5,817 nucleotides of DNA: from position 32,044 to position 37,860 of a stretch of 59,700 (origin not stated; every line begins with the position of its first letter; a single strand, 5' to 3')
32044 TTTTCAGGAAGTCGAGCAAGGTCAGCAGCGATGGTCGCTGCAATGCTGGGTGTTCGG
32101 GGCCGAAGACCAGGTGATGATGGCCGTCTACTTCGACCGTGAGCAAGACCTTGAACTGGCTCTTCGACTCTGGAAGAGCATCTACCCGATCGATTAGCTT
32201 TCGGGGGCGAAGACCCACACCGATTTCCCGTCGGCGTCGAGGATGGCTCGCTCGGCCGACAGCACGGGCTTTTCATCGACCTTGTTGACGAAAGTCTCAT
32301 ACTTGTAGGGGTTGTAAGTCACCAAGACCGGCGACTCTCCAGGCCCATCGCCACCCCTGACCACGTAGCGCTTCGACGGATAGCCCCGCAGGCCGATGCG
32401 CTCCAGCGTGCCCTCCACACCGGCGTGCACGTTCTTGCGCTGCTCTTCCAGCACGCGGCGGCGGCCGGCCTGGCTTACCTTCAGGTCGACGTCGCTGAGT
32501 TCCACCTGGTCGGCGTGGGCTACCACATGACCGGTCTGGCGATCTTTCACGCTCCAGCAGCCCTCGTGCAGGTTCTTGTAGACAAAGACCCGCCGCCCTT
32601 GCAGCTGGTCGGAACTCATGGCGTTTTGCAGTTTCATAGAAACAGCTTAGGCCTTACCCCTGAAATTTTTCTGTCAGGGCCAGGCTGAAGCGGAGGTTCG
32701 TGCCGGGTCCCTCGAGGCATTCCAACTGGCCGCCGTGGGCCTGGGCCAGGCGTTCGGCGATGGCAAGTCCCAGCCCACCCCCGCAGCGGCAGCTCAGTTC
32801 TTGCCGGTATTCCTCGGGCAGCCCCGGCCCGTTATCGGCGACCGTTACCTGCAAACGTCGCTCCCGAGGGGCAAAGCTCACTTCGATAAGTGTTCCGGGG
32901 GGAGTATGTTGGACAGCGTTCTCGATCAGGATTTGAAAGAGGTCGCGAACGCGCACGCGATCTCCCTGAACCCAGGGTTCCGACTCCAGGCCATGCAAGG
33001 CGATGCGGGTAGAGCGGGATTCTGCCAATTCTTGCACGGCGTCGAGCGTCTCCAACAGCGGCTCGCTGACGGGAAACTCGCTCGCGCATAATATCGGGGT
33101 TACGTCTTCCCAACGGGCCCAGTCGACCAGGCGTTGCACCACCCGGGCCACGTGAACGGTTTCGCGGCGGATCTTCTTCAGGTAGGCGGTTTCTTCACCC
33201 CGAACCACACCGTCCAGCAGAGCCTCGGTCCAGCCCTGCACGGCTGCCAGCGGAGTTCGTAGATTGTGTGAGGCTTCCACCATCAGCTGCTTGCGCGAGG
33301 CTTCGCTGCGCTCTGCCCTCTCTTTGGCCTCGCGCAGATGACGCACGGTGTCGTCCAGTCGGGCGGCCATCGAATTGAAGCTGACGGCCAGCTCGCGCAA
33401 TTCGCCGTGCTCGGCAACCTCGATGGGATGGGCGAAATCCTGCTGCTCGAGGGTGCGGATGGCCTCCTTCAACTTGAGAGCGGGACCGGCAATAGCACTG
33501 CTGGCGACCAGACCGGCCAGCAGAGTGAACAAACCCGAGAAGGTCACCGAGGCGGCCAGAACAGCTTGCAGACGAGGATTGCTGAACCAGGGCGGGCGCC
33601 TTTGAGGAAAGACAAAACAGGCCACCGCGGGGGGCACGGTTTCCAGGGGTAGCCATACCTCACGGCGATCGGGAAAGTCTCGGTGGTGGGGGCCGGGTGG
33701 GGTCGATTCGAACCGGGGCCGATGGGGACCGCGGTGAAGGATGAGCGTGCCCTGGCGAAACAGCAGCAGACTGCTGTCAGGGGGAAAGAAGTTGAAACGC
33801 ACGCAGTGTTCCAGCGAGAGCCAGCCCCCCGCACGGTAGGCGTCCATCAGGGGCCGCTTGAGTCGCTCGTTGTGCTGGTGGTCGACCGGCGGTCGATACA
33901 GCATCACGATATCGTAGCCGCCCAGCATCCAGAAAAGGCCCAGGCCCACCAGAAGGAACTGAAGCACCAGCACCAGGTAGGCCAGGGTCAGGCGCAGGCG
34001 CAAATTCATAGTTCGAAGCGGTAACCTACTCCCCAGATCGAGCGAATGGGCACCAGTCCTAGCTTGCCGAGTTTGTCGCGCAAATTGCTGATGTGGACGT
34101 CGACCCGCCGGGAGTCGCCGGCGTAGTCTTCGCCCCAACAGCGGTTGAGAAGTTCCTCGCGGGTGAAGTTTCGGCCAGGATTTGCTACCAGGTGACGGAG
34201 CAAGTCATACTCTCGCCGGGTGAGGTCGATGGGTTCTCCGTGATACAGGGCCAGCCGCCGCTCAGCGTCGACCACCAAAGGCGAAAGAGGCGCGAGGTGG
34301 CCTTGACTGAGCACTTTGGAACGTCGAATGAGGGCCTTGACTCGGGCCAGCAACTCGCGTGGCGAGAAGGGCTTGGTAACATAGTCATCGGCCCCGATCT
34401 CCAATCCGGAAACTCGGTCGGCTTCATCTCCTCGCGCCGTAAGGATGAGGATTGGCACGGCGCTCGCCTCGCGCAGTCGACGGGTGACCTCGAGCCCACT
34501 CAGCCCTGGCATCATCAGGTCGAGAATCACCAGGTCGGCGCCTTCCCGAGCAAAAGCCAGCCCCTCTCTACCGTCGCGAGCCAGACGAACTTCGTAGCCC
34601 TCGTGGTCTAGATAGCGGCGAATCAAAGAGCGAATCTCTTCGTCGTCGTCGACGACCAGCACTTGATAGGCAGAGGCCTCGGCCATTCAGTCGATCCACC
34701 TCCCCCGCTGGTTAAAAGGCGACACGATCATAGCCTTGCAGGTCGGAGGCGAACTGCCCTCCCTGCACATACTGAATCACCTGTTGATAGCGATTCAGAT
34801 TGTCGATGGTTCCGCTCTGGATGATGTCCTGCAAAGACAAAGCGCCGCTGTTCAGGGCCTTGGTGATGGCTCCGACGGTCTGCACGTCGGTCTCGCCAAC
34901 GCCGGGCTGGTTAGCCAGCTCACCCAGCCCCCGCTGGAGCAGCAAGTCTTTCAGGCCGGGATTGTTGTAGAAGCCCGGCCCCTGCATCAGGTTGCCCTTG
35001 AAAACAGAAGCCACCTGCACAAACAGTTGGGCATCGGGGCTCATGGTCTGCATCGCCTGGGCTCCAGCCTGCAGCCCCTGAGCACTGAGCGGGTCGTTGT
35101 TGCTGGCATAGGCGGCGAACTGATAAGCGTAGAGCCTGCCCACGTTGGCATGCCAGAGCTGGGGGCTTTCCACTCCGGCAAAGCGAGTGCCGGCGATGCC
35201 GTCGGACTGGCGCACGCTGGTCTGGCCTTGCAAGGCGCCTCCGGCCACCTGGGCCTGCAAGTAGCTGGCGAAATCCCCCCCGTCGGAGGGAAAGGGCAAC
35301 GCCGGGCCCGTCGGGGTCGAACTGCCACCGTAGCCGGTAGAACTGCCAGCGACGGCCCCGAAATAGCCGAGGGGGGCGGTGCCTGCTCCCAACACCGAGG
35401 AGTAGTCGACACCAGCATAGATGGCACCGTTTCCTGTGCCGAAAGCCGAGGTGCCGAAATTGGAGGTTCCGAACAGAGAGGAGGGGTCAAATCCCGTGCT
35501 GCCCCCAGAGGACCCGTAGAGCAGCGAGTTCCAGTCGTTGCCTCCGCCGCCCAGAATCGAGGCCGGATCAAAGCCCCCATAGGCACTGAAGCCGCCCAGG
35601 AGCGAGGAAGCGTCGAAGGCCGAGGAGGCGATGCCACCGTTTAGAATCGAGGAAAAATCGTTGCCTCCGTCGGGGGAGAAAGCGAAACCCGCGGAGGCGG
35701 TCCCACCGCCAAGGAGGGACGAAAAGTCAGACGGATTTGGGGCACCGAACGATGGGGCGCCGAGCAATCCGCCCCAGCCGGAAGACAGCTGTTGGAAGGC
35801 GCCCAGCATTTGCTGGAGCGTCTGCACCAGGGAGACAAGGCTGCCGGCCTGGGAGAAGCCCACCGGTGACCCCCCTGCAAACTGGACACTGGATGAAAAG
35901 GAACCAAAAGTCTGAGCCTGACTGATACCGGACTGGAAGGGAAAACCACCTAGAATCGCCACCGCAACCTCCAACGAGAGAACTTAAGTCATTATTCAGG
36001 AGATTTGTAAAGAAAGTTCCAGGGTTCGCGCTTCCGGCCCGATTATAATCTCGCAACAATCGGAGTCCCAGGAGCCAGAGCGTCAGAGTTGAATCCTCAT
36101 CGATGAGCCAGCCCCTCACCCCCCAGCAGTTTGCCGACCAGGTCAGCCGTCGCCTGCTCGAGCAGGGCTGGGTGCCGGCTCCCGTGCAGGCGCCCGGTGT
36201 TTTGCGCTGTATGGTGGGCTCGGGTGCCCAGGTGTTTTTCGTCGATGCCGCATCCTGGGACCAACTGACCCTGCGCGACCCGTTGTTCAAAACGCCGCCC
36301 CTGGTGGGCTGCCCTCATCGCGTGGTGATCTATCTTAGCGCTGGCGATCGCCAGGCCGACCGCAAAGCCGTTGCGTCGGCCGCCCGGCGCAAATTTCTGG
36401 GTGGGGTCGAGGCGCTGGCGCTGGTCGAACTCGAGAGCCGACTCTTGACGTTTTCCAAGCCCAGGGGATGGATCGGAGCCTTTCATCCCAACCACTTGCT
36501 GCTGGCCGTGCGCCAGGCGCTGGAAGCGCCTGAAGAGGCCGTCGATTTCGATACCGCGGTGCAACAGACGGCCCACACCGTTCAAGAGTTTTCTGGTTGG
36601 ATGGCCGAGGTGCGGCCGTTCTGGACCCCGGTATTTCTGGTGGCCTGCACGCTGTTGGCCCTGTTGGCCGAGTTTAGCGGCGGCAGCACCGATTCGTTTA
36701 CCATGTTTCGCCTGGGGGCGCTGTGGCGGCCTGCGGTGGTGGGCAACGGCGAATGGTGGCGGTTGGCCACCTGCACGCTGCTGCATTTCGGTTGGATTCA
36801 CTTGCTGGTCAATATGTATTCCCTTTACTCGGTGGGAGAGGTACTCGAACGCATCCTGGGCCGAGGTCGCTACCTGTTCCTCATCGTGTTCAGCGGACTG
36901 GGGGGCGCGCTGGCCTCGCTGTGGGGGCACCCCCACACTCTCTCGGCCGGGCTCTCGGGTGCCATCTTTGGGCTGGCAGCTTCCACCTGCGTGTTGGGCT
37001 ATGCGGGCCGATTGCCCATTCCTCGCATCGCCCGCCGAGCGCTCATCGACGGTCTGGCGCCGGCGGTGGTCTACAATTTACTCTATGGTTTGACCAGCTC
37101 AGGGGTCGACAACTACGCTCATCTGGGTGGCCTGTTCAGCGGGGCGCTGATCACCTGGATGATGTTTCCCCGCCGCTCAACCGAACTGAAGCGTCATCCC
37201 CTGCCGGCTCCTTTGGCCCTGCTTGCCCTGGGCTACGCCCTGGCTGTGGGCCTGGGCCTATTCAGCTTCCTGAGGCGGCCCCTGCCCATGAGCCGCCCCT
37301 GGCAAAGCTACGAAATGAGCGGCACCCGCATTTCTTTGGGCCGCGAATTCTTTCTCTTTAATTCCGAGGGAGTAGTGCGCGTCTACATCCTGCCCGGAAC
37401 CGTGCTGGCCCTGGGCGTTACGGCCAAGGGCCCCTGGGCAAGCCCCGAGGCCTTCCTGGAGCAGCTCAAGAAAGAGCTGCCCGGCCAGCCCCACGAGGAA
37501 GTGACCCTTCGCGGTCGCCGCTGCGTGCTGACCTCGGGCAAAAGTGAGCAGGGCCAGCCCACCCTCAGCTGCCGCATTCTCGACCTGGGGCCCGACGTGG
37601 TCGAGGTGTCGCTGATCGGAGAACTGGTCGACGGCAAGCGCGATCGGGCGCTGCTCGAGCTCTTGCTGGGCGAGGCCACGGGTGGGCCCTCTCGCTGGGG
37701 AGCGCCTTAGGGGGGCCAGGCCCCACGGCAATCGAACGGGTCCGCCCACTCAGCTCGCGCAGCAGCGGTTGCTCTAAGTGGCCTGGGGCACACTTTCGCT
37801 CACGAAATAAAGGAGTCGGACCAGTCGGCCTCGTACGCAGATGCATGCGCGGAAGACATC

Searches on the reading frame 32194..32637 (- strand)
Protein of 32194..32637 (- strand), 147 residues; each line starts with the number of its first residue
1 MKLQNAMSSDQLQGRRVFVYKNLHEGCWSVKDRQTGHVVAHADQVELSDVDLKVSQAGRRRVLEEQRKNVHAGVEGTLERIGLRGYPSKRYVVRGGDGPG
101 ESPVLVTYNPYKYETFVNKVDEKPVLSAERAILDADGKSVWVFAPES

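Call 5: search_protein_families(library=pfam, proteins=[window:32194-32637:-], max_evalue=0.1)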
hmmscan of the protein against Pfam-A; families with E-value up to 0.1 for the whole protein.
window:32194-32637:- (147 aa): 1 family
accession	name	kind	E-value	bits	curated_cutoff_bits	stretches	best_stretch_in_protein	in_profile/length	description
PF25735.1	Phage_L5_gp82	-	3.8e-36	124.1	27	1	13-138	4-117/120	Mycobacterium phage L5 gene 82 protein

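Call 53: search_protein_families(library=padloc, proteins=[window:32194-32637:-], max_evalue=0.1)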
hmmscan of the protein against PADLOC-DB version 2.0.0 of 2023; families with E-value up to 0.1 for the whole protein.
window:32194-32637:- (147 aa): 0 families

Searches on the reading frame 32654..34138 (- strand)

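Call 39: search_protein_families(library=pfam, proteins=[window:32654-34138:-], max_evalue=0.001)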
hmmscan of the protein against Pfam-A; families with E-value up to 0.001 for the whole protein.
window:32654-34138:- (494 aa): 4 families
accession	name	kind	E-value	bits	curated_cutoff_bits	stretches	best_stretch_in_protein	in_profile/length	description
PF02518.31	HATPase_c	-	1.2e-16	61.5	26.4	1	392-488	1-109/111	Histidine kinase-, DNA gyrase B-, and HSP90-like ATPase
PF00512.31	HisKA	-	1.1e-09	38.7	26.9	1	282-344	2-64/66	His Kinase A (phospho-acceptor) domain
PF00672.30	HAMP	-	3.9e-09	37.1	25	1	214-262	4-52/53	HAMP domain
PF13581.12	HATPase_c_2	-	4.4e-05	23.9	27.4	1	406-471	41-113/127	Histidine kinase-like ATPase domain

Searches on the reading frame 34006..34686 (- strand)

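Call 39: search_protein_families(library=pfam, proteins=[window:34006-34686:-], max_evalue=0.001)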
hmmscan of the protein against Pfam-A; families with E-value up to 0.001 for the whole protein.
window:34006-34686:- (226 aa): 2 families
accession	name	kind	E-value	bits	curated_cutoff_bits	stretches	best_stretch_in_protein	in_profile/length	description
PF00072.30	Response_reg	-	3.6e-32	111.2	30.2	1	9-117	1-111/111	Response regulator receiver domain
PF00486.34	Trans_reg_C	-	6.9e-25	87.4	26.2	1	150-224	1-77/77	Transcriptional regulatory protein, C terminal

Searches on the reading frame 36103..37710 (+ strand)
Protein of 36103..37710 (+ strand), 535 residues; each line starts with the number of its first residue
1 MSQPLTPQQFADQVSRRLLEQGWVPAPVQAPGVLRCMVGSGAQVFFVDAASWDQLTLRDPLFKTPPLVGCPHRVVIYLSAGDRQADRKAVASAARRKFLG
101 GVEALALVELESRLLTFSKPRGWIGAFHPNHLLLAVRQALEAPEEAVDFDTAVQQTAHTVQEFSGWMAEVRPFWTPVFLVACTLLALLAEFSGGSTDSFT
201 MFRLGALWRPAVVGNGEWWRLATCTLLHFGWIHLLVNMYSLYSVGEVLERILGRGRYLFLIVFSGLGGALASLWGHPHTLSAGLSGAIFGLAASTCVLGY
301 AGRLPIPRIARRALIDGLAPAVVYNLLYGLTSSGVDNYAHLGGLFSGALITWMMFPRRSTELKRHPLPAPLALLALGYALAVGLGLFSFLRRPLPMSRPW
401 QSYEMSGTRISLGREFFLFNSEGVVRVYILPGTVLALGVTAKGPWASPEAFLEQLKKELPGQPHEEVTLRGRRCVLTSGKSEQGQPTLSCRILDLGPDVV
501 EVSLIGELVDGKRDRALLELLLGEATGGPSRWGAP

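Call 39: search_protein_families(library=pfam, proteins=[window:36103-37710:+], max_evalue=0.001)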
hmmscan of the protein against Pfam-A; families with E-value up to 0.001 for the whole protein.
window:36103-37710:+ (535 aa): 2 families
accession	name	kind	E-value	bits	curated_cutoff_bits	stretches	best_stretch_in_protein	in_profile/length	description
PF01694.28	Rhomboid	-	6.8e-35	120.8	22.6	1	216-356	2-142/143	Rhomboid domain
PF04511.20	DER1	-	0.00032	21.2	26.6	1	175-271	5-99/191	Der1-like family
